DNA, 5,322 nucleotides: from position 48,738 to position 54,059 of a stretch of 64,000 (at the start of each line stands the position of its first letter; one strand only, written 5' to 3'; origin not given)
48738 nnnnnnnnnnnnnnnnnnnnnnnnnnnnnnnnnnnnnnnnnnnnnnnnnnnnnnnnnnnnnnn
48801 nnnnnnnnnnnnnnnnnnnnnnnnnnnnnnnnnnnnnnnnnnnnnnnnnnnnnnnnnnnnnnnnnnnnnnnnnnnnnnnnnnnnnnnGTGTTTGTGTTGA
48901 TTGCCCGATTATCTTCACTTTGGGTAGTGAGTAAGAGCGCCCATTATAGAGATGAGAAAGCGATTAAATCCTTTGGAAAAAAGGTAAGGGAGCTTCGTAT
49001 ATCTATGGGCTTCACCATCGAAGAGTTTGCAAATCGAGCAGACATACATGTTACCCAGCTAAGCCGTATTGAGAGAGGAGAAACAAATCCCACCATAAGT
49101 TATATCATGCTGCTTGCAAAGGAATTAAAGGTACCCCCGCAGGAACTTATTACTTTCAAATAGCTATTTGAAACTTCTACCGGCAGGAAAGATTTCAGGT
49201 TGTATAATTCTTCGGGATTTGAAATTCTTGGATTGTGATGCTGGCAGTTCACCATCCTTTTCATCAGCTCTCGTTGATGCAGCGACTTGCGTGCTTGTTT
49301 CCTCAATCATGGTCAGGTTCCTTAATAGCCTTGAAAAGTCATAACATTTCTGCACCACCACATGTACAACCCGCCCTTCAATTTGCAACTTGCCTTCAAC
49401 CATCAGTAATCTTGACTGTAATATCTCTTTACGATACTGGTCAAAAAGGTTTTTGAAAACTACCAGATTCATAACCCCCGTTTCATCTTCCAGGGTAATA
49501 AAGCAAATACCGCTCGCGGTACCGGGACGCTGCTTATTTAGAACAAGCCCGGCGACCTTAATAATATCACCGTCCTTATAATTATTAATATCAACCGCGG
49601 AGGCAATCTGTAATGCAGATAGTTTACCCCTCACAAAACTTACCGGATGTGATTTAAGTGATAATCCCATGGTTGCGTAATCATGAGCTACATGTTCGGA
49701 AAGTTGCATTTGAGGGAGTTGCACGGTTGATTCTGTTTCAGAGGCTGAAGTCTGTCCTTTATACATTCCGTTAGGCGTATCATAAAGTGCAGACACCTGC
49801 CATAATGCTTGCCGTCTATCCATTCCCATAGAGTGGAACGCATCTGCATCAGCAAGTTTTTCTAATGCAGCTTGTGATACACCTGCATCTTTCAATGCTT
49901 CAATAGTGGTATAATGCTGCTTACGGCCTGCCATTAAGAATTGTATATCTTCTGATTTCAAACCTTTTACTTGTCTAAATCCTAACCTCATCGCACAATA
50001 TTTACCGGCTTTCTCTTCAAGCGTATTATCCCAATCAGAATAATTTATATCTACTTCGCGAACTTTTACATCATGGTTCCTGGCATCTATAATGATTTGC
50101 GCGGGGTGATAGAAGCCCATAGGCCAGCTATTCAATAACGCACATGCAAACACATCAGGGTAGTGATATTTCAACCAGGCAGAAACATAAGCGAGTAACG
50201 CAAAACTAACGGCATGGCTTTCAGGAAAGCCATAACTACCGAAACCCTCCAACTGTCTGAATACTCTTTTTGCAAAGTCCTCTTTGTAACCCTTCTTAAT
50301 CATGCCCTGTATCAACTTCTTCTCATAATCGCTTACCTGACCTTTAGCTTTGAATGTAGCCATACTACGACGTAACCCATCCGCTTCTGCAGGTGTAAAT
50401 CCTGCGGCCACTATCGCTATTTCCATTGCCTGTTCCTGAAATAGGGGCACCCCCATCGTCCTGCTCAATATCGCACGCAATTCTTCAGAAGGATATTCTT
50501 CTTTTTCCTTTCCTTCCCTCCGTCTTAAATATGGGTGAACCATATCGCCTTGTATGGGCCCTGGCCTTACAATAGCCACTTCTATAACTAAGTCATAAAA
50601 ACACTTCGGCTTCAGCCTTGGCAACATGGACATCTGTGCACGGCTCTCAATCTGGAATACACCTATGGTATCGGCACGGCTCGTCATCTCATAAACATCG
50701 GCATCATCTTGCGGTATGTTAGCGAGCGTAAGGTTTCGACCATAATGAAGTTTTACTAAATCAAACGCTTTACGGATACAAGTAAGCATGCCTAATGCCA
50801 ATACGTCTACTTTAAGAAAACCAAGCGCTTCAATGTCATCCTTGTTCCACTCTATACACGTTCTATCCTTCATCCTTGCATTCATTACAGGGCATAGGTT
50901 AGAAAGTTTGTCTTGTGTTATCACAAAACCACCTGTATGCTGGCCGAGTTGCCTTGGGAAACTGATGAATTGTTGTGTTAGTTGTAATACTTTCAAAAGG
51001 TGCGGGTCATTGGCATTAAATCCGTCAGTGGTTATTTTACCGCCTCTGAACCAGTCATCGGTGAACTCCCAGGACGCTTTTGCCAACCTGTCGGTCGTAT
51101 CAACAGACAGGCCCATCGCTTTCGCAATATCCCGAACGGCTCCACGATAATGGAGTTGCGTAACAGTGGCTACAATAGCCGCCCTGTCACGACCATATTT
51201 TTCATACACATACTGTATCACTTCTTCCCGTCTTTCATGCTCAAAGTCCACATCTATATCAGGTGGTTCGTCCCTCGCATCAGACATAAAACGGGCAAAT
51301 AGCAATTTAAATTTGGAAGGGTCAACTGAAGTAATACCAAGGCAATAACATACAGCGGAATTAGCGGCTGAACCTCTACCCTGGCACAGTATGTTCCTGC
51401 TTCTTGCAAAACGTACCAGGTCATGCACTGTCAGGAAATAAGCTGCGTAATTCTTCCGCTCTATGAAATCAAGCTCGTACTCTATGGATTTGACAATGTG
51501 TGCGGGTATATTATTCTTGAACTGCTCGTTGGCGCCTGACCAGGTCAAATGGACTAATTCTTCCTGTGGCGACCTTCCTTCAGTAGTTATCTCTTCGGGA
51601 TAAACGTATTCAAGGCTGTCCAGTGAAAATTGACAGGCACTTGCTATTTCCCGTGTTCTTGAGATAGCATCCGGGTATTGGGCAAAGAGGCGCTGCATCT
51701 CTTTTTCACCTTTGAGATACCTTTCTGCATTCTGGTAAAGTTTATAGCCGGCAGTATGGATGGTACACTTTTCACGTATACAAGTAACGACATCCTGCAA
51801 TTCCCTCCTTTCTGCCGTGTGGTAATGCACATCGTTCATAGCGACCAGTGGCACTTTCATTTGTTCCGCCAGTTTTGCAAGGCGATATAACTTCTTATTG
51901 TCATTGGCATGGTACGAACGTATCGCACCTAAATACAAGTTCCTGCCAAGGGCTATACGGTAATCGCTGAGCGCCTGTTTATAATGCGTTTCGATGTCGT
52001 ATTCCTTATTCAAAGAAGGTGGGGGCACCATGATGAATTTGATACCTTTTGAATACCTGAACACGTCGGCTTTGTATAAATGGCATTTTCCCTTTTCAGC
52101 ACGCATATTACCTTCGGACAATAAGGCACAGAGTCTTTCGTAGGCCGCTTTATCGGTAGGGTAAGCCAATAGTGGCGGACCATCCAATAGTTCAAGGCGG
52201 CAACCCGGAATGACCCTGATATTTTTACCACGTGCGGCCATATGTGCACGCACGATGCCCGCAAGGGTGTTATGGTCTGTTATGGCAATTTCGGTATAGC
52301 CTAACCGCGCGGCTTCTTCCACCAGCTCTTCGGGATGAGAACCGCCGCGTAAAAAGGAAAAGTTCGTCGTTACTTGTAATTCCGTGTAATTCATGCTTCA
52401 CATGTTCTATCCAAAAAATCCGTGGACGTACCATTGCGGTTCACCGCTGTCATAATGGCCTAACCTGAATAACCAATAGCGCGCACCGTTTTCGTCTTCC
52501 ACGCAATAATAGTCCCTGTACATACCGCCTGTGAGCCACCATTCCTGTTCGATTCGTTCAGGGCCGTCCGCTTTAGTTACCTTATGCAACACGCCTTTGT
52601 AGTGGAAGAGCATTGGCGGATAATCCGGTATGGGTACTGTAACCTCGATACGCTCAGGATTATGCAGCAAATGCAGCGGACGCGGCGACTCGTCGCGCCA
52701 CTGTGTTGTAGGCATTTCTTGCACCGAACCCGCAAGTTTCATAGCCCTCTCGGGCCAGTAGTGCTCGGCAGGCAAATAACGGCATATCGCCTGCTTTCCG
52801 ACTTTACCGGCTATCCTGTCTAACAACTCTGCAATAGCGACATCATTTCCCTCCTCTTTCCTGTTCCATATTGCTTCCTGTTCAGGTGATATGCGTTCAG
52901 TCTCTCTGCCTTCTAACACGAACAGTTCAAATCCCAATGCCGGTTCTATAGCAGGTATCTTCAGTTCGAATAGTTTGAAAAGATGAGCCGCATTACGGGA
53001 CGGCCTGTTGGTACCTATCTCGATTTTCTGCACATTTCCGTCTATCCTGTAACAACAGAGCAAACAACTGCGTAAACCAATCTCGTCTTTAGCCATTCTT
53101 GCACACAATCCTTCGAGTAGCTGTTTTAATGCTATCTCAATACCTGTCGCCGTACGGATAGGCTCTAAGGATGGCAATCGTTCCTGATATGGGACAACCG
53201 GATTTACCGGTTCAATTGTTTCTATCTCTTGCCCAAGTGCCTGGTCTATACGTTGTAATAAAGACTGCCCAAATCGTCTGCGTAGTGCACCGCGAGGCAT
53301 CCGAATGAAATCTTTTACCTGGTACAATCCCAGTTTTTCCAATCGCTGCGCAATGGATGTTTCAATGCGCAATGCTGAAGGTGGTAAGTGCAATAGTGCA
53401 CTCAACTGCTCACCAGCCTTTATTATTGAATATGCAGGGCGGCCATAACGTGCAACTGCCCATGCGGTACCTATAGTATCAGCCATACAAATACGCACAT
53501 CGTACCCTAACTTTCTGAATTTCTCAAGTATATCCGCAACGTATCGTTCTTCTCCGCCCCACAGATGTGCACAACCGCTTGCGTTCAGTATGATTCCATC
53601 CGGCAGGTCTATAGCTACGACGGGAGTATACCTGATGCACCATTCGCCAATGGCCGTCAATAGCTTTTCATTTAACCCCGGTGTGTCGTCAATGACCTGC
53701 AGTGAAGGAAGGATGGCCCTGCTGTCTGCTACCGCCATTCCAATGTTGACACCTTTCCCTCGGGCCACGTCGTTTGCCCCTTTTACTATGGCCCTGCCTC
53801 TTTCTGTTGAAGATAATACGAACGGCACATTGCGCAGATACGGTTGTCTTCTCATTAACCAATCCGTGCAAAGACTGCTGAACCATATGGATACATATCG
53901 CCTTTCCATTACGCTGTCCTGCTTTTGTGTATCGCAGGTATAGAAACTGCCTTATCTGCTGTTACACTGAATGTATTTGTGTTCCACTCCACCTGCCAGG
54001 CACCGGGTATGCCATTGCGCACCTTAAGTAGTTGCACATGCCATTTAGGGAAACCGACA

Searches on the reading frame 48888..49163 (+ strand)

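Call 90: search_protein_families(library=pfam, proteins=[window:48888-49163:+], max_evalue=0.01)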
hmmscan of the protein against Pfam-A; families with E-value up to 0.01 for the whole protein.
window:48888-49163:+ (91 aa): 5 families
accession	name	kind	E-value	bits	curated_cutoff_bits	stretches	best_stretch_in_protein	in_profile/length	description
PF01381.28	HTH_3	-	1.7e-15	57.2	23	1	33-87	1-55/55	Helix-turn-helix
PF12844.13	HTH_19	-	1.2e-09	38.3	30.2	1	30-89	1-60/64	Helix-turn-helix domain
PF13560.12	HTH_31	-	2.2e-08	34.7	27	1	29-86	2-60/64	Helix-turn-helix domain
PF13443.12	HTH_26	-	1.1e-07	32.4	22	1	33-90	2-60/63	Cro/C1-type HTH DNA-binding domain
PF13413.12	HTH_25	-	0.0003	21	24.6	1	34-65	3-34/62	Helix-turn-helix domain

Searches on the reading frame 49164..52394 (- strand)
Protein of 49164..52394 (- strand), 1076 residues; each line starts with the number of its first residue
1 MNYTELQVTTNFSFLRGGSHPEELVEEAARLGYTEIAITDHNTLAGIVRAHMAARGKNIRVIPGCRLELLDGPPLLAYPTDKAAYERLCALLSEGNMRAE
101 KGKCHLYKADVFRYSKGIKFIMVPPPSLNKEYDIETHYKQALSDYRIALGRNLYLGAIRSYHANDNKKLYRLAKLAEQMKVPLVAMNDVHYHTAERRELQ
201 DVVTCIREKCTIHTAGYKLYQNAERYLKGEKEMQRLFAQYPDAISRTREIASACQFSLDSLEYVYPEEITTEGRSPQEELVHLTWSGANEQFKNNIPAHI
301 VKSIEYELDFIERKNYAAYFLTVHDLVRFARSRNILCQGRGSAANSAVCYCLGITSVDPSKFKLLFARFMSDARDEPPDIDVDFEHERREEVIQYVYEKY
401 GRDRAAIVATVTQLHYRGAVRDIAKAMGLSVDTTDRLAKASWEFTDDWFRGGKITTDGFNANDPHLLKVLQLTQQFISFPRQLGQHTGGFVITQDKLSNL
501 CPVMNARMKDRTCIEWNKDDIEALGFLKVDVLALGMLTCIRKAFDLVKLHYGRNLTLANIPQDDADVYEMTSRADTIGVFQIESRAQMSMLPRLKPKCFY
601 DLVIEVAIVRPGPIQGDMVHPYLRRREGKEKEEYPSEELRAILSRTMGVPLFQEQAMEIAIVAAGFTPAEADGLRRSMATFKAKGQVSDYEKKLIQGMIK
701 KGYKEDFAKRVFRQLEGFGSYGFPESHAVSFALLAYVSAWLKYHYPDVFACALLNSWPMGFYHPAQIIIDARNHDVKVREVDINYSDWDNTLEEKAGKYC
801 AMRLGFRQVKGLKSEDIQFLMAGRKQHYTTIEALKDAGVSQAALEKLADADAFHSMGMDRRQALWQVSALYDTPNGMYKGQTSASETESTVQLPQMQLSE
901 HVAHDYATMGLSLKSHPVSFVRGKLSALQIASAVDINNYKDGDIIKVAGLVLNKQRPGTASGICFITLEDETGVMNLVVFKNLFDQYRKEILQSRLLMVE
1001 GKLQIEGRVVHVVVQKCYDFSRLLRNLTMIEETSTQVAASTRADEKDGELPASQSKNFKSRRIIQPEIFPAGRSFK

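Call 90: search_protein_families(library=pfam, proteins=[window:49164-52394:-], max_evalue=0.01)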
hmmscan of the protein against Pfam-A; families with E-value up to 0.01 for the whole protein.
window:49164-52394:- (1076 aa): 6 families
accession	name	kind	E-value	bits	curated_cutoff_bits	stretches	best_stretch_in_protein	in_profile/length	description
PF07733.18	DNA_pol3_alpha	-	5.2e-87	292.2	23.9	1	279-533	2-260/260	Bacterial DNA polymerase III alpha NTPase domain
PF17657.6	DNA_pol3_finger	-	6.7e-61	204.9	22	1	536-702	1-166/166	Bacterial DNA polymerase III alpha subunit finger domain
PF14579.12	HHH_6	-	7.3e-16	58.6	25.6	1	776-863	2-90/90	Helix-hairpin-helix motif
PF02811.25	PHP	-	4e-15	57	26.4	1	6-142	2-133/164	PHP domain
PF01336.31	tRNA_anti-codon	-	2.4e-11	43.8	27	1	945-1017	1-72/75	OB-fold nucleic acid binding domain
PF13742.12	tRNA_anti_2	-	0.0091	16.7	27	0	945-1004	22-79/95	OB-fold nucleic acid binding domain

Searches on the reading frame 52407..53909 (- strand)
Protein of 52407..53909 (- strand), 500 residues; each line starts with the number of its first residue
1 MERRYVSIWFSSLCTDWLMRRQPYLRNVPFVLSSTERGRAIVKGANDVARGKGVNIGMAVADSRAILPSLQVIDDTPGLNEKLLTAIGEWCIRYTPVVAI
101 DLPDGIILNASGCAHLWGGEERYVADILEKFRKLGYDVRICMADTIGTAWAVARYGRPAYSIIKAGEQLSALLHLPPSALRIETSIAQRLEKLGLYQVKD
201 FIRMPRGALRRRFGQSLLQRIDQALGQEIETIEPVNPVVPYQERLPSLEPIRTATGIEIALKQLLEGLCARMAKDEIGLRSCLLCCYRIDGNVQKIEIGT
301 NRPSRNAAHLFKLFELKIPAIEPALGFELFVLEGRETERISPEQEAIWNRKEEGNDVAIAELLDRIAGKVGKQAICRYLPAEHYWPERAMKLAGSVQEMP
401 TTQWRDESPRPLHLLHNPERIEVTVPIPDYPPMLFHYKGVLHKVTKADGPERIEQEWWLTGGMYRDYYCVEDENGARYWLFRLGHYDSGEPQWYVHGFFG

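Call 3: search_protein_families(library=pfam, proteins=[window:52407-53909:-], max_evalue=0.01)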
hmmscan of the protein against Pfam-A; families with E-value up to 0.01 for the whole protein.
window:52407-53909:- (500 aa): 1 family
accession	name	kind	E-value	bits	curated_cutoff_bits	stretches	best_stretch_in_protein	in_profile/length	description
PF00817.25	IMS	-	6.8e-11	42.7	23.2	1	9-151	2-145/148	impB/mucB/samB family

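Call 4: search_protein_families(library=ncbifam, proteins=[window:52407-53909:-], max_evalue=0.01)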
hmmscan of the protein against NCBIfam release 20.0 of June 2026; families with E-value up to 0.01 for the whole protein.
window:52407-53909:- (500 aa): 4 families
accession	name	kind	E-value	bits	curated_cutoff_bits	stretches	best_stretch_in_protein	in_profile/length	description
NF002751.0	PRK02794.1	equivalog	1.6e-09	37.1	371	1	20-315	55-352/425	DNA polymerase IV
NF002677.0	PRK02406.1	equivalog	1e-05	24.8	256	1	19-95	22-98/357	DNA polymerase IV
NF002848.0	PRK03103.1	subfamily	2.5e-05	22.9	381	1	22-223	23-233/410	DNA polymerase IV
NF003015.0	PRK03858.1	subfamily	0.0003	20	367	1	20-221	24-223/399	DNA polymerase IV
